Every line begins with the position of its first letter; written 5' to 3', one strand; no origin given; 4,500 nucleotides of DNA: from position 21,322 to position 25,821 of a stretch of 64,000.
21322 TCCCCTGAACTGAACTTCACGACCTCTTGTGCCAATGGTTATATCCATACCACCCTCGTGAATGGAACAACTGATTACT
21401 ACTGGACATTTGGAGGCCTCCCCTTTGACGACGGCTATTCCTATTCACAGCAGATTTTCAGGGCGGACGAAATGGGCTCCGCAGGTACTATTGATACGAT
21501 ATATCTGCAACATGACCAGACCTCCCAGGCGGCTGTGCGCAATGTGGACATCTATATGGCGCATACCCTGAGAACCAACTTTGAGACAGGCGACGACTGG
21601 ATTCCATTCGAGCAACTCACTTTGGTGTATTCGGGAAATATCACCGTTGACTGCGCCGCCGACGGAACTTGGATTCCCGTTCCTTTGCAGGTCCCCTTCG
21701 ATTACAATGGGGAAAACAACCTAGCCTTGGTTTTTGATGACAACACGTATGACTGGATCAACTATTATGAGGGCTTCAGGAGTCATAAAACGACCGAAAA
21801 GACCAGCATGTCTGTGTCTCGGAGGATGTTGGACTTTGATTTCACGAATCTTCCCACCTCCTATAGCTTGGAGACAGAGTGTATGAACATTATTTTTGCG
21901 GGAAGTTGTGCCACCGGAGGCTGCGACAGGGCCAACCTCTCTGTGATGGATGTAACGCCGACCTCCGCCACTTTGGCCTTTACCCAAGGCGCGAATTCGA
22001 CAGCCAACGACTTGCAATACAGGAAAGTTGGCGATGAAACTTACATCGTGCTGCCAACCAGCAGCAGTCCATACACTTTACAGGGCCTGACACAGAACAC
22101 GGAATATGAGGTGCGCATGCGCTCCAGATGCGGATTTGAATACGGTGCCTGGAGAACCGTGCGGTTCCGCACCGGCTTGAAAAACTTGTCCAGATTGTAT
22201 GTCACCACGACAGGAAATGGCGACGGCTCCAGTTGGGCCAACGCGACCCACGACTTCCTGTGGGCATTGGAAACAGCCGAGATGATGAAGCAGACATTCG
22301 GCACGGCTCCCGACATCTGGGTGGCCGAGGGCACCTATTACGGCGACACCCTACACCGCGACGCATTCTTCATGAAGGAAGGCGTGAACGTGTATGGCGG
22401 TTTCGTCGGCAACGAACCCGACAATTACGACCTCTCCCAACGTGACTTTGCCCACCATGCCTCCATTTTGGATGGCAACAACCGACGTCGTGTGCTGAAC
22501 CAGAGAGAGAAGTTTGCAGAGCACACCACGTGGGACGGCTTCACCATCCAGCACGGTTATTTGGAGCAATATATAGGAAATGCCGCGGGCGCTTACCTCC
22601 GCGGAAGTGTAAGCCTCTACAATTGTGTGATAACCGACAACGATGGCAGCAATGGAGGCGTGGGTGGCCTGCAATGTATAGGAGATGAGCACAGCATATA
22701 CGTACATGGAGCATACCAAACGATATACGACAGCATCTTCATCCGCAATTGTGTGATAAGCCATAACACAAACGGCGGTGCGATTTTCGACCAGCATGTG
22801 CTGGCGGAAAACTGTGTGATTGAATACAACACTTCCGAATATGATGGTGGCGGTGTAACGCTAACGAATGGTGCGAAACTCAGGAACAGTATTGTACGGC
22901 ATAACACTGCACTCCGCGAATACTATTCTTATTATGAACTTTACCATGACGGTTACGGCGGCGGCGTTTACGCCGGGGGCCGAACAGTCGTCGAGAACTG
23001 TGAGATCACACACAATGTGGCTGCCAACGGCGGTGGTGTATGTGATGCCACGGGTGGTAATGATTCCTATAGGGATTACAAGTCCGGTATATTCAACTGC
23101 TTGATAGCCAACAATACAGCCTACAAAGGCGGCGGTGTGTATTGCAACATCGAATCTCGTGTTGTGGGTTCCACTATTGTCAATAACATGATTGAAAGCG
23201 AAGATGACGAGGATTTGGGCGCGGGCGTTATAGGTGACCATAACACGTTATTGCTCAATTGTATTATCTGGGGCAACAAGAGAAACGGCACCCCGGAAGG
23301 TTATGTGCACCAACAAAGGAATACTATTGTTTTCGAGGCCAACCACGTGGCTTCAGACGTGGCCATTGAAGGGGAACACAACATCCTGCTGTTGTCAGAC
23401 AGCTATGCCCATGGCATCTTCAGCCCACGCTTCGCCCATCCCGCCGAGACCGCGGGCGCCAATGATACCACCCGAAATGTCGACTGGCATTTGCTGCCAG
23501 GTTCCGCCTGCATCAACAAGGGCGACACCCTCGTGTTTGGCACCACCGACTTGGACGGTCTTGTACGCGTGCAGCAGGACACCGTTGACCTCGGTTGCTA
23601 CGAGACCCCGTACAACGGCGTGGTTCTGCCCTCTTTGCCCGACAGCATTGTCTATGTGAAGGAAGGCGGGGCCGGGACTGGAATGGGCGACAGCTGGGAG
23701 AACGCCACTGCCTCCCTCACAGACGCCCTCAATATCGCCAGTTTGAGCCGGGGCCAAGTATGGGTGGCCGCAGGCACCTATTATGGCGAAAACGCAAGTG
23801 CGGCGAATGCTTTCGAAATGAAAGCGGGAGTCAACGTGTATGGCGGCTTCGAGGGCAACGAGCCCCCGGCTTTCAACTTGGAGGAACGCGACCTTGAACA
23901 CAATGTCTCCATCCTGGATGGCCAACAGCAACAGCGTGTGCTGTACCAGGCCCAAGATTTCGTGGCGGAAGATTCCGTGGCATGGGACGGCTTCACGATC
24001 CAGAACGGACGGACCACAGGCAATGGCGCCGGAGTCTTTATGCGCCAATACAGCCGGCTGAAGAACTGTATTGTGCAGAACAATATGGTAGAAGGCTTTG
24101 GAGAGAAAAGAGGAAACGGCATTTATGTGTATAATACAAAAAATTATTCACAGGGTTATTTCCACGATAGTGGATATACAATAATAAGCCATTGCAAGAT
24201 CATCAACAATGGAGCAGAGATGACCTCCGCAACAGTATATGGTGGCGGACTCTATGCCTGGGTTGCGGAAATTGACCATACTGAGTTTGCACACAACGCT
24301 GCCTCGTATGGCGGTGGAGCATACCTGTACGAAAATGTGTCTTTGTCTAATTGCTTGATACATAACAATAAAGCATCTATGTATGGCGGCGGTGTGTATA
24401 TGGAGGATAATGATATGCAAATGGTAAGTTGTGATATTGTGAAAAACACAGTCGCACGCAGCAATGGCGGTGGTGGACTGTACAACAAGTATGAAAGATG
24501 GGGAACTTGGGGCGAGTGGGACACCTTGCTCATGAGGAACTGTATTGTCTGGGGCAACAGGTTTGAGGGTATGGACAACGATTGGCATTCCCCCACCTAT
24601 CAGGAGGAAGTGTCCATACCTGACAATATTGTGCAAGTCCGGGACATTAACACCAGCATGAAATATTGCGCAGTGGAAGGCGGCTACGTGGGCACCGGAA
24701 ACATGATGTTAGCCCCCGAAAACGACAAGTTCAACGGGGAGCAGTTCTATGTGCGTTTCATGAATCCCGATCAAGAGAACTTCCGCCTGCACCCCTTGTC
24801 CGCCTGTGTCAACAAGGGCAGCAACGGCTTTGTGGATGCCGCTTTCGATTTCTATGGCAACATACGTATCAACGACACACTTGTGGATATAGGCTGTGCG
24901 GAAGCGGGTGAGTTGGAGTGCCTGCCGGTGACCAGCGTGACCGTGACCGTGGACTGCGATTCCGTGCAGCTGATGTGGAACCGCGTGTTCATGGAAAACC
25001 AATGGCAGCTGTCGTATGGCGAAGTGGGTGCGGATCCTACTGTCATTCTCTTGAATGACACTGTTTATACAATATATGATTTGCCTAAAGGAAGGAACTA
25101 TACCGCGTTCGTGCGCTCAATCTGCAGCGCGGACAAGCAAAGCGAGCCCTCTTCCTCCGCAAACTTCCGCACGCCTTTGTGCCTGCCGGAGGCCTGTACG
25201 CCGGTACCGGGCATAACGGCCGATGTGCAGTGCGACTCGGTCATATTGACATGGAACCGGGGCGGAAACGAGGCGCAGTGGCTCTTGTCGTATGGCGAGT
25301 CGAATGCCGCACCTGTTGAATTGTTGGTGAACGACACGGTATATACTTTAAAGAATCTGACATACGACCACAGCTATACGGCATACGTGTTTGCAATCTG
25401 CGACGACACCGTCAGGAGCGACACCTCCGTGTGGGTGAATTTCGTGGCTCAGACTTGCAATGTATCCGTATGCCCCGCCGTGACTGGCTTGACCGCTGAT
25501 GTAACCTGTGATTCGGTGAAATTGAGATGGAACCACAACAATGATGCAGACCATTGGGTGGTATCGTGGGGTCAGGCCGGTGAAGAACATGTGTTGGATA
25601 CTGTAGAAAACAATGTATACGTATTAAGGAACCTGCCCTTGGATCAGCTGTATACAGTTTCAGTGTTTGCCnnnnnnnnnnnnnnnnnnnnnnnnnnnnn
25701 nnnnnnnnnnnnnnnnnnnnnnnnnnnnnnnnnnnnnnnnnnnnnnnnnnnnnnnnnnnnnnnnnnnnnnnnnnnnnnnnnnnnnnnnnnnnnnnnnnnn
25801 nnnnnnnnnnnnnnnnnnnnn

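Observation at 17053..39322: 22-kb four-gene operon of giant surface proteins wedged between a tRNA and the conserved bamD block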

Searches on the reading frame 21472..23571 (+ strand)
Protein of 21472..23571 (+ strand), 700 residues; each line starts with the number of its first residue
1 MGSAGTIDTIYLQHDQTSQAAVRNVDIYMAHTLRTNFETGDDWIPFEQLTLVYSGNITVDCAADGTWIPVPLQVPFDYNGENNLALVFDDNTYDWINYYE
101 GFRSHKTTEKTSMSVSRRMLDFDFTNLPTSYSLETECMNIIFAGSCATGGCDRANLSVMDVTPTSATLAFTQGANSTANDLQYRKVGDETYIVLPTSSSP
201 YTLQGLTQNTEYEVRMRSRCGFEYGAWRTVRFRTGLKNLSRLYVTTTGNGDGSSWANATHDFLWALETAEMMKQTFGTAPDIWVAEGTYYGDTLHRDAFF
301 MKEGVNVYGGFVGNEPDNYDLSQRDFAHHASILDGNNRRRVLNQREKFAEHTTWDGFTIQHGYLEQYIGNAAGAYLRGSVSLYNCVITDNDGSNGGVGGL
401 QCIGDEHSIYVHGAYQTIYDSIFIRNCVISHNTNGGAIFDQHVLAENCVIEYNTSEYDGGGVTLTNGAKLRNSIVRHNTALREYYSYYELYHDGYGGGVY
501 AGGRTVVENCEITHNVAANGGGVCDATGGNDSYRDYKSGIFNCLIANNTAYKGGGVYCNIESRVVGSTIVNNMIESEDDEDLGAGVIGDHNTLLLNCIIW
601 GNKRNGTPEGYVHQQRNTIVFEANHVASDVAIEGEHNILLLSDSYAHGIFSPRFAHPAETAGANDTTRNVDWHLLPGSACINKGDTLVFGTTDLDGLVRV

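Call 81: search_protein_families(library=pfam, proteins=[window:21472-23571:+], max_evalue=0.01)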
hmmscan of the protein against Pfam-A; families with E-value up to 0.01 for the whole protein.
window:21472-23571:+ (700 aa): 1 family
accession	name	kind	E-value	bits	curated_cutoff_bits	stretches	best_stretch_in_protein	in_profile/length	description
PF00041.27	fn3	-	6.1e-06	26.8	25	1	155-225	5-75/84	Fibronectin type III domain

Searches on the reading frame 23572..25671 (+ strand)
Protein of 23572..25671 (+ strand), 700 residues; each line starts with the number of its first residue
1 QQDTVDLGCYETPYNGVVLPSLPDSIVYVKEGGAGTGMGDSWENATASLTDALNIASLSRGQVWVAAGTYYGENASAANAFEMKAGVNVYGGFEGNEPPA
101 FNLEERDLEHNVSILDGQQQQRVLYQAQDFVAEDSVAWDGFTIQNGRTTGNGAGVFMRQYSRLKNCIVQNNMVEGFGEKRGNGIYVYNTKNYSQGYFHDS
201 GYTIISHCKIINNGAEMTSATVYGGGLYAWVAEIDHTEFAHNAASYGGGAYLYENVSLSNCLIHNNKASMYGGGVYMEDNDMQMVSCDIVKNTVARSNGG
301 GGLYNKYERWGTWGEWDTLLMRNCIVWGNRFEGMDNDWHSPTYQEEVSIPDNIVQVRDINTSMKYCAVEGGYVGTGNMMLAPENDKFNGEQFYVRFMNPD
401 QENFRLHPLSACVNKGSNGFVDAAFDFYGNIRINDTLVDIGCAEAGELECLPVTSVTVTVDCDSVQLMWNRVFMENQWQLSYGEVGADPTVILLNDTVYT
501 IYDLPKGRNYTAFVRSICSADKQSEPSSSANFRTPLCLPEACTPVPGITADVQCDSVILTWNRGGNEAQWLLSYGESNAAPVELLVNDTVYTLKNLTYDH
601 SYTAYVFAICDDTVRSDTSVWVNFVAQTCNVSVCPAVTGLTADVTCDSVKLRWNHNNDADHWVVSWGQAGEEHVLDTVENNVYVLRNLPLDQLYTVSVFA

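Call 81: search_protein_families(library=pfam, proteins=[window:23572-25671:+], max_evalue=0.01)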
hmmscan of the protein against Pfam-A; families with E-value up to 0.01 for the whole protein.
window:23572-25671:+ (700 aa): 2 families
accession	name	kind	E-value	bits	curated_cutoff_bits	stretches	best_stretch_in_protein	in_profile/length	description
PF00041.27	fn3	-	1.7e-11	44.6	25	2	636-700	2-68/84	Fibronectin type III domain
PF24421.1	Ig_J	-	0.00021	21.8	29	0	494-529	63-97/104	Tip attachment protein J, Ig-like domain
